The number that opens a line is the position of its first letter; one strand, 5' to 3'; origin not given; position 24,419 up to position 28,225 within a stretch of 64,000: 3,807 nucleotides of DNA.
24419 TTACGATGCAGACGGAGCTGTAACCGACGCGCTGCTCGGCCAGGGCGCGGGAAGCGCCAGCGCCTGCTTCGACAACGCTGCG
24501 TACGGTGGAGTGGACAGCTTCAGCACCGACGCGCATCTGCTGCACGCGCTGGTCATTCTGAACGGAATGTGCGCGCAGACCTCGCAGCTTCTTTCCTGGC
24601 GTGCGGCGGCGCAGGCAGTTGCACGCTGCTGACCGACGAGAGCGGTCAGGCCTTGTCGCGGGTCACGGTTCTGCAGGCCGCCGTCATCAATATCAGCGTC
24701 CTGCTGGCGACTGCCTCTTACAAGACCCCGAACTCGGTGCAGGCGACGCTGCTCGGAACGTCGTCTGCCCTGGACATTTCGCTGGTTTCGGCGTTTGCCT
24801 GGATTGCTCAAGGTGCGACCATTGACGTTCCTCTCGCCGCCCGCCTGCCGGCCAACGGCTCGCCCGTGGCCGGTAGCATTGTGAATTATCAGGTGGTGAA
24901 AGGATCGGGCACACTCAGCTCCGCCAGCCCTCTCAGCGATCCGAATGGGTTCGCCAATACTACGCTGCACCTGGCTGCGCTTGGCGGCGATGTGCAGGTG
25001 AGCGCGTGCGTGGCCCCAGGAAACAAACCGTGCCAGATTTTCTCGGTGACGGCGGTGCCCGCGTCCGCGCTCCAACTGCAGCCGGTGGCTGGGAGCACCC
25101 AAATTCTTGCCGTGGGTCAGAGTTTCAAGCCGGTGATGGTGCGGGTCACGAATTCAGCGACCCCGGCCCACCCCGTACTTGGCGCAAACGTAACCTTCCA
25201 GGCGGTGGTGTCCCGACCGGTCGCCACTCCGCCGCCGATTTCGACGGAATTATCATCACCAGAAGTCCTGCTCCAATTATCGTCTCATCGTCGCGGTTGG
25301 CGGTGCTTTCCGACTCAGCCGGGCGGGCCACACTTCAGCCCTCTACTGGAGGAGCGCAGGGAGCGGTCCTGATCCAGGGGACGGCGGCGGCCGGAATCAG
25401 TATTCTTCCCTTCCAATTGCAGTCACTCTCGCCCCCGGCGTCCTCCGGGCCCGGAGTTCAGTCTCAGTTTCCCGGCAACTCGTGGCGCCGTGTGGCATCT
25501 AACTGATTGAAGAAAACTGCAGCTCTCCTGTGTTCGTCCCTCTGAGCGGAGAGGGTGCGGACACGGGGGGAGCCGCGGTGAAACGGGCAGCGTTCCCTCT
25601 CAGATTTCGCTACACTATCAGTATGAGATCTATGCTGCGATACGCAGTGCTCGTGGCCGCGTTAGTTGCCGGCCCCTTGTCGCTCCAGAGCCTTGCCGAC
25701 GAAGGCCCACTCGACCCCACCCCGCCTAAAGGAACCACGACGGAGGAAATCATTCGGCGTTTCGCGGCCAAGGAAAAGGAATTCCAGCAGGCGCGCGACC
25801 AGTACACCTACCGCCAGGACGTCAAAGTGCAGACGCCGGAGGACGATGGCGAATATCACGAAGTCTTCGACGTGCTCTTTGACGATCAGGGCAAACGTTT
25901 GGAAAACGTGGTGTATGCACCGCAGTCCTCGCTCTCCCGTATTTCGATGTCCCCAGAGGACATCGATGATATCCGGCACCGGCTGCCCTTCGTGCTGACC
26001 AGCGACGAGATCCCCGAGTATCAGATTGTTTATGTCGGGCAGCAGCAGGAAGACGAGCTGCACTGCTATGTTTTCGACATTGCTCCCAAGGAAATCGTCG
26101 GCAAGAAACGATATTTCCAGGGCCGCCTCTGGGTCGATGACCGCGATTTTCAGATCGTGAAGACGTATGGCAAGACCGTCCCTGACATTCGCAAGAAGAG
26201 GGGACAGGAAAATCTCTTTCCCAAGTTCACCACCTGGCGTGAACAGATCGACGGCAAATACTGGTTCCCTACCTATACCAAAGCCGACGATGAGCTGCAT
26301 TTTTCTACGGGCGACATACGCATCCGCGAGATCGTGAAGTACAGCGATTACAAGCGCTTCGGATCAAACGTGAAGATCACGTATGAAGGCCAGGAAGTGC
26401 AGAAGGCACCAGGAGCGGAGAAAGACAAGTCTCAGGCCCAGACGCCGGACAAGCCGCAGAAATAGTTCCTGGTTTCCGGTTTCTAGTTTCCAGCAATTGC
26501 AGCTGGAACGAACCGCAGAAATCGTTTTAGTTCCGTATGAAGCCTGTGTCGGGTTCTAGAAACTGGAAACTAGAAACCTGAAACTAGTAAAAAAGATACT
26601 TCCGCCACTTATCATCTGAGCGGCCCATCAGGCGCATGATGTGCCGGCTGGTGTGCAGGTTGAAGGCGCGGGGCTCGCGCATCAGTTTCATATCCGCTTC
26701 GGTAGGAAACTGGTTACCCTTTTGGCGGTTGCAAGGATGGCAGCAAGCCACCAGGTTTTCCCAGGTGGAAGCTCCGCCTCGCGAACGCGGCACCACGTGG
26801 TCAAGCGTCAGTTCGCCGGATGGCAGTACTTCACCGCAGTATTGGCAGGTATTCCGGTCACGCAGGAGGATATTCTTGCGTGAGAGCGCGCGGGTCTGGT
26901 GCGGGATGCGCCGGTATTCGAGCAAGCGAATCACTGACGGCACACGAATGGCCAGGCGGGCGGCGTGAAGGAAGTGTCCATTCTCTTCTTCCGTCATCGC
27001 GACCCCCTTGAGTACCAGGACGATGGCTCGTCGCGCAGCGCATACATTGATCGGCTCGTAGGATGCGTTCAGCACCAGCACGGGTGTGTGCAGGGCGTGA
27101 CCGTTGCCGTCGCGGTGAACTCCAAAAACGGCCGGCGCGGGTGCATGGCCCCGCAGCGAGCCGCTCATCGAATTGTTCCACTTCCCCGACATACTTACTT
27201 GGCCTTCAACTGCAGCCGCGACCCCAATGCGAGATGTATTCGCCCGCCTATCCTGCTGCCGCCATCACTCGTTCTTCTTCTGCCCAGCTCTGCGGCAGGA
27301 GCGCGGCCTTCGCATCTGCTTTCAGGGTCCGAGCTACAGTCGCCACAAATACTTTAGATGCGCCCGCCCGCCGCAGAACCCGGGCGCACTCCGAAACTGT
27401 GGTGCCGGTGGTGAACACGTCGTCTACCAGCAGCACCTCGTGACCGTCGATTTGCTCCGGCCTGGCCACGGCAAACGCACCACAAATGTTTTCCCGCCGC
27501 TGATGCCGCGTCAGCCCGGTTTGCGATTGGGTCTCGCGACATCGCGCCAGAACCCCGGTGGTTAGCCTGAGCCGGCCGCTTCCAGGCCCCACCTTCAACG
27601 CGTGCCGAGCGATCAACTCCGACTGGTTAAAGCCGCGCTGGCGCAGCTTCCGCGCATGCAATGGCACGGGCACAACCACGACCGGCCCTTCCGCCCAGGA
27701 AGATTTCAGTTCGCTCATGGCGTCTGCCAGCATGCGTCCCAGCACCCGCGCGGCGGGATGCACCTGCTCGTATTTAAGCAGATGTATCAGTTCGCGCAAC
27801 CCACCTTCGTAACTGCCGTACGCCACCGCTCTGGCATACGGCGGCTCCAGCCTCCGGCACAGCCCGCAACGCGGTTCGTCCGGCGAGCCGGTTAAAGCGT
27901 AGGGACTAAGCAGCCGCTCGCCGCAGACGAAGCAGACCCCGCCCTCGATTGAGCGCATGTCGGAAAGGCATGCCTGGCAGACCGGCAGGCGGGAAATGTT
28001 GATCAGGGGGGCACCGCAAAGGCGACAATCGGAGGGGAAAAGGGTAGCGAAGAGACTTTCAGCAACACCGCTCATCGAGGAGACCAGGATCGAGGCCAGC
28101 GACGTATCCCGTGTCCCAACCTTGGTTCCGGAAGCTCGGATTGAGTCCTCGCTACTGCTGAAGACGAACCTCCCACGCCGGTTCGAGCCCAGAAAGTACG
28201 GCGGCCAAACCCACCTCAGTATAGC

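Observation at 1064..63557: One architecture in at least seven sequence families: intergenic arrays of degenerate 7-nt repeats arranged as inverted arms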

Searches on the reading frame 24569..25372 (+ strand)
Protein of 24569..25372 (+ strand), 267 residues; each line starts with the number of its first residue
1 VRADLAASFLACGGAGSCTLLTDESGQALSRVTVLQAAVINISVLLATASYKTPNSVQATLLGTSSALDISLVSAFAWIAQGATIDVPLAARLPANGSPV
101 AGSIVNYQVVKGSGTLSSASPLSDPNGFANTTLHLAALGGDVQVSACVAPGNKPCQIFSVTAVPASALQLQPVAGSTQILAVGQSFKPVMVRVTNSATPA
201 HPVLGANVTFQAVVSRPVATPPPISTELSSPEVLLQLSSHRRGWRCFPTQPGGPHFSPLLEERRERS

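Call 35: search_protein_families(library=pfam, proteins=[window:24569-25372:+], max_evalue=0.001)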
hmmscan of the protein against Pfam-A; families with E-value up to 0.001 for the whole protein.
window:24569-25372:+ (267 aa): 1 family
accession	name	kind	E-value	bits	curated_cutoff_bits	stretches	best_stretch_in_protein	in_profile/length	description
PF02369.22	Big_1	-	3.1e-07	30.8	34.9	0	95-148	28-80/93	Bacterial Ig-like domain (group 1)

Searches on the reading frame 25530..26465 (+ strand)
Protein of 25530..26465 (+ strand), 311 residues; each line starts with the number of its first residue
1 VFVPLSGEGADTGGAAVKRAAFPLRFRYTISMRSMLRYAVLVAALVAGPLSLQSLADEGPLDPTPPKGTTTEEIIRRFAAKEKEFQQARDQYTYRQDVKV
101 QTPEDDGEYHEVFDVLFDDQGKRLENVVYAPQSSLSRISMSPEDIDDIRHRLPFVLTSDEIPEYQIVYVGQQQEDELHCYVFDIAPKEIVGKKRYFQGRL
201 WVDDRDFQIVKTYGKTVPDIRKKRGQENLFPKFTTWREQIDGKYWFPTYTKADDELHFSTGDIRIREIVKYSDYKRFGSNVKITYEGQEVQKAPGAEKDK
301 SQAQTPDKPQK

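Call 35: search_protein_families(library=pfam, proteins=[window:25530-26465:+], max_evalue=0.001)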
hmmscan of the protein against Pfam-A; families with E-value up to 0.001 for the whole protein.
window:25530-26465:+ (311 aa): 1 family
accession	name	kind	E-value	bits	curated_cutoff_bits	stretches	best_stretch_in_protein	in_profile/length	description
PF17131.11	LolA_like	-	0.00028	21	30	1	158-212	65-118/184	Outer membrane lipoprotein-sorting protein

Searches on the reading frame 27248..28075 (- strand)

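Call 35: search_protein_families(library=pfam, proteins=[window:27248-28075:-], max_evalue=0.001)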
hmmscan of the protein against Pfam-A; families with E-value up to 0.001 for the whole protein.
window:27248-28075:- (275 aa): 3 families
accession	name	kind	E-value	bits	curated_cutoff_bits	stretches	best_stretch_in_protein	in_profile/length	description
PF00156.33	Pribosyltran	-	1e-08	35.1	26.3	1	196-249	79-125/158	Phosphoribosyl transferase domain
PF18912.6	DZR_2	-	3.4e-07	30.4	27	1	10-73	3-55/56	Double zinc ribbon domain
PF14681.12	UPRTase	-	0.00034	20.6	27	1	204-247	113-158/206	Uracil phosphoribosyltransferase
